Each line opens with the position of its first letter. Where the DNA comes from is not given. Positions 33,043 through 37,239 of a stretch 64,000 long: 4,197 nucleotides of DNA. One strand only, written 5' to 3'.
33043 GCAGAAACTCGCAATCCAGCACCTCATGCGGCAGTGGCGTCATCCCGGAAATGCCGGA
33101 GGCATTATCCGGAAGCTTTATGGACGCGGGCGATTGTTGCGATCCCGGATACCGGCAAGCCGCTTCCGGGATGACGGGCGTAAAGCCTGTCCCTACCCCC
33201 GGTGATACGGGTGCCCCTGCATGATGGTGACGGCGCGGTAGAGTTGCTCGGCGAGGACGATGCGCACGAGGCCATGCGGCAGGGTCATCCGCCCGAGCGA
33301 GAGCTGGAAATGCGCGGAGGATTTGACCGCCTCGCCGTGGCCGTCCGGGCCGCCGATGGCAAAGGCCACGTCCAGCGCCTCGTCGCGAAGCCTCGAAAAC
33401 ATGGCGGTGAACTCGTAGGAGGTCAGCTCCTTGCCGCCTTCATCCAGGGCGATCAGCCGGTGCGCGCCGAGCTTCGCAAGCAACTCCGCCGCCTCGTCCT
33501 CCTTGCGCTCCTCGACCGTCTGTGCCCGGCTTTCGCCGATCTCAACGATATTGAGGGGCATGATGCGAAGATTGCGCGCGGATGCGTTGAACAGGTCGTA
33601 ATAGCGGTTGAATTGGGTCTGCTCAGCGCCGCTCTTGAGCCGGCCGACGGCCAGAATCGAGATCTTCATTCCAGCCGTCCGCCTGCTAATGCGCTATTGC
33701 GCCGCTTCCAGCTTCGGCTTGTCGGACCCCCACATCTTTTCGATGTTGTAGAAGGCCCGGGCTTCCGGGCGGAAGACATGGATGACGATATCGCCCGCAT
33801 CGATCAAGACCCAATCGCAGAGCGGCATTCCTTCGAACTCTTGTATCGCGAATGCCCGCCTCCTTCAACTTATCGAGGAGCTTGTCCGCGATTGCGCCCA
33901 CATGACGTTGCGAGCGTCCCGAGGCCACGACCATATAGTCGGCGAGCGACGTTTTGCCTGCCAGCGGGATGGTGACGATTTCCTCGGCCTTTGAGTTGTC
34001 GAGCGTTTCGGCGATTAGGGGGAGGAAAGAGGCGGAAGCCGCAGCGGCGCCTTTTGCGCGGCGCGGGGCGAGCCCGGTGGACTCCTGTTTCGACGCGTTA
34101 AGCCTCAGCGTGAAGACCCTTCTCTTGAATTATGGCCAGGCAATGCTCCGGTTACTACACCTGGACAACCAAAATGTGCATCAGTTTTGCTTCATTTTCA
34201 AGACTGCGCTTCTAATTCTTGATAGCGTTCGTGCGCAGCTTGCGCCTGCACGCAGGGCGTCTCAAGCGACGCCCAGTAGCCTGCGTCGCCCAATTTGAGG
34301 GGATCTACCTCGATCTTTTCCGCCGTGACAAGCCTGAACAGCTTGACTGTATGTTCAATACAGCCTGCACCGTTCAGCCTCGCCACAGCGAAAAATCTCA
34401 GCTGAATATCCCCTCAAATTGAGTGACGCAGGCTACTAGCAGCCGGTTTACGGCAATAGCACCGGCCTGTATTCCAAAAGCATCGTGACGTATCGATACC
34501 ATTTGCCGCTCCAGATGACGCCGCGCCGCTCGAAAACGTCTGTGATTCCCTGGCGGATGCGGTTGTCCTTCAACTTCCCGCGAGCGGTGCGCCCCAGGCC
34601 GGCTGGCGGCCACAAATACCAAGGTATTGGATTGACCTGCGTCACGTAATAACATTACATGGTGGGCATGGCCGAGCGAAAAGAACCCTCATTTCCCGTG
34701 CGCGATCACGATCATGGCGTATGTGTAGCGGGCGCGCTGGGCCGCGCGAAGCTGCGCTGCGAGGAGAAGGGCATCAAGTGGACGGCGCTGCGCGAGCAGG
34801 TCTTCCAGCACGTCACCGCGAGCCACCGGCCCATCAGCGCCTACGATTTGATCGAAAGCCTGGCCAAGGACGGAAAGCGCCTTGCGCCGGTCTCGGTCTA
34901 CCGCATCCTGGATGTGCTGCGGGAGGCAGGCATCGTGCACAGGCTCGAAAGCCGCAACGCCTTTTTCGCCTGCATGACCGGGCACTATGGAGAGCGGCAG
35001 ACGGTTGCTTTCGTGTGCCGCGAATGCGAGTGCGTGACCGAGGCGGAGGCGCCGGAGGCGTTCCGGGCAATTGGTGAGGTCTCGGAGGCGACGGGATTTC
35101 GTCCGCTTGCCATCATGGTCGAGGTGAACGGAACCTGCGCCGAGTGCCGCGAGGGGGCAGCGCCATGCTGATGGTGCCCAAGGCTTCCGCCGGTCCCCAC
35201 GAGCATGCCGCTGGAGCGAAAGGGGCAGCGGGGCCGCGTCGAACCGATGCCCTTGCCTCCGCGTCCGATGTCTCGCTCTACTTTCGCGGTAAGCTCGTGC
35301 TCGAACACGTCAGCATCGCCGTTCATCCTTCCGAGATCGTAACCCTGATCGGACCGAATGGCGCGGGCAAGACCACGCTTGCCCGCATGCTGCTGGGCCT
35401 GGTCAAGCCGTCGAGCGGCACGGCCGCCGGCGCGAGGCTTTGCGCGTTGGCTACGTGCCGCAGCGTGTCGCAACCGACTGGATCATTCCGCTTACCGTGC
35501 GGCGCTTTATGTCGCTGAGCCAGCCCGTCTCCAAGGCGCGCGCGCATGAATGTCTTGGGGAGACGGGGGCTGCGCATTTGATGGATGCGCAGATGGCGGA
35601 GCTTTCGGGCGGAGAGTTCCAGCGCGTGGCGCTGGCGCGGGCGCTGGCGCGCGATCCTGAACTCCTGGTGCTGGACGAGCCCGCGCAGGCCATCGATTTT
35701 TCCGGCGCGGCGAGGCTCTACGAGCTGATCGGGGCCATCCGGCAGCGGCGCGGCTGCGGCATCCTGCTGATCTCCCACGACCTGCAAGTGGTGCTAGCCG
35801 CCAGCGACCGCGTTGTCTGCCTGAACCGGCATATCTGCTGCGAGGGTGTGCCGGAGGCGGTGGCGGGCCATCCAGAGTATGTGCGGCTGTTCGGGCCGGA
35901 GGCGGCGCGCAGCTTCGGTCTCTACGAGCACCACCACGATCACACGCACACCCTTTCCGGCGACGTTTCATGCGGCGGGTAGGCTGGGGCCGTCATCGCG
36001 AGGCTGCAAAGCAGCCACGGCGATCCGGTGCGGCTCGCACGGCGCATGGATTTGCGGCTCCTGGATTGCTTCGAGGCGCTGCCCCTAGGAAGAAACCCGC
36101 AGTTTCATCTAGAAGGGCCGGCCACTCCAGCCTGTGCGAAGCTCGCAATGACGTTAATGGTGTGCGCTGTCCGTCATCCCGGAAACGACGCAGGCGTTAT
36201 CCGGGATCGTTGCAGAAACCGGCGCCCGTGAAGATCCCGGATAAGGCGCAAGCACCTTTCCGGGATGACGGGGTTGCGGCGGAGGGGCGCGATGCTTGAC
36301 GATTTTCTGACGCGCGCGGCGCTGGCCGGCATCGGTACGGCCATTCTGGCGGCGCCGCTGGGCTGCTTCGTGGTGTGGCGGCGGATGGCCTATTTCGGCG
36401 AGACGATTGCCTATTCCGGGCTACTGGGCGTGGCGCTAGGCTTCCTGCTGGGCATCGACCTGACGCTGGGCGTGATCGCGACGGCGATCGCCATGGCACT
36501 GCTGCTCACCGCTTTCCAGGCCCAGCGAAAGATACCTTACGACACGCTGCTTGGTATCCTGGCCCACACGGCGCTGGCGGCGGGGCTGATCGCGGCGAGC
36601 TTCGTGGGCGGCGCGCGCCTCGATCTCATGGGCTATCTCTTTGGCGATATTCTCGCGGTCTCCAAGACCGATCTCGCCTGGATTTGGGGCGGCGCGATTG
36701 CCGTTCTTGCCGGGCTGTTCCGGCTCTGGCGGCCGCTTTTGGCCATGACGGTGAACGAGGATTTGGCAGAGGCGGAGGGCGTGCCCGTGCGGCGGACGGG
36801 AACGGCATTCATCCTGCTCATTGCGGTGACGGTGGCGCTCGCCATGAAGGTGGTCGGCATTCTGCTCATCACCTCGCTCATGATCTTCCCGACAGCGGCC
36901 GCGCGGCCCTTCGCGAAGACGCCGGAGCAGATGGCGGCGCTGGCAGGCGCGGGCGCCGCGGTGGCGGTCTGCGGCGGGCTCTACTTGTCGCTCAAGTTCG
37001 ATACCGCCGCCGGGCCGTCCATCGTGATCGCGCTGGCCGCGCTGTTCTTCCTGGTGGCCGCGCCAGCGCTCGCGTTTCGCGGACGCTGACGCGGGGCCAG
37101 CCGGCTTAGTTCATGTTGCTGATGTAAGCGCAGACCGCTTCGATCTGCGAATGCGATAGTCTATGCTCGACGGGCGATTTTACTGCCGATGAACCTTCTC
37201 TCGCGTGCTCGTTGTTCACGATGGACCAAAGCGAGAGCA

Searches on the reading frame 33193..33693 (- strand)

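Call 43: search_protein_families(library=pfam, proteins=[window:33193-33693:-], max_evalue=0.0001)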
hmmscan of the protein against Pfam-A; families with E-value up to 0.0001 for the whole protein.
window:33193-33693:- (166 aa): 1 family
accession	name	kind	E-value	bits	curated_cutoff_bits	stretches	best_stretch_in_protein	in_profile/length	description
PF02590.22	SPOUT_MTase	-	1.8e-42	145.4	27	1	9-164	1-154/154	Predicted SPOUT methyltransferase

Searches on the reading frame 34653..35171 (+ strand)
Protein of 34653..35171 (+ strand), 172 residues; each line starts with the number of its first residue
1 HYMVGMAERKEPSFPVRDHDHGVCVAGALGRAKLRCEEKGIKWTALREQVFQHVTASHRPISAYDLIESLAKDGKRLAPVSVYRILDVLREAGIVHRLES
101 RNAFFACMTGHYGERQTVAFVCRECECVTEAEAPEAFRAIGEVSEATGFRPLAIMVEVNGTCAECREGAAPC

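Call 43: search_protein_families(library=pfam, proteins=[window:34653-35171:+], max_evalue=0.0001)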
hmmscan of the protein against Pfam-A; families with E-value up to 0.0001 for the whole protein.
window:34653-35171:+ (172 aa): 1 family
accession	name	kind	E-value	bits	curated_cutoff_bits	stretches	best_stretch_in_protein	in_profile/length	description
PF01475.25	FUR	-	3.4e-11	43.8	23.1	1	38-157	1-119/121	Ferric uptake regulator family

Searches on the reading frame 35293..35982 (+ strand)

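Call 43: search_protein_families(library=pfam, proteins=[window:35293-35982:+], max_evalue=0.0001)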
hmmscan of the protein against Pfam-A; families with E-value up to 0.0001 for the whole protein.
window:35293-35982:+ (229 aa): 1 family
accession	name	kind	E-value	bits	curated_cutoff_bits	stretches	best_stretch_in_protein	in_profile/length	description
PF00005.33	ABC_tran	-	1.7e-12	48.6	25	1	37-131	46-136/137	ABC transporter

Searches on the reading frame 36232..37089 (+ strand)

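Call 43: search_protein_families(library=pfam, proteins=[window:36232-37089:+], max_evalue=0.0001)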
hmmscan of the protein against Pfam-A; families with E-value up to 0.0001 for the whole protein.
window:36232-37089:+ (285 aa): 2 families
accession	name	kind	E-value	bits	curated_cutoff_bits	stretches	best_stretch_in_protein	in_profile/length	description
PF00950.22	ABC-3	-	1.5e-67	228.3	20.1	1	24-276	3-255/258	ABC 3 transport family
PF01032.23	FecCD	-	5.2e-06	26.2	26.5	1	53-273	83-305/311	FecCD transport family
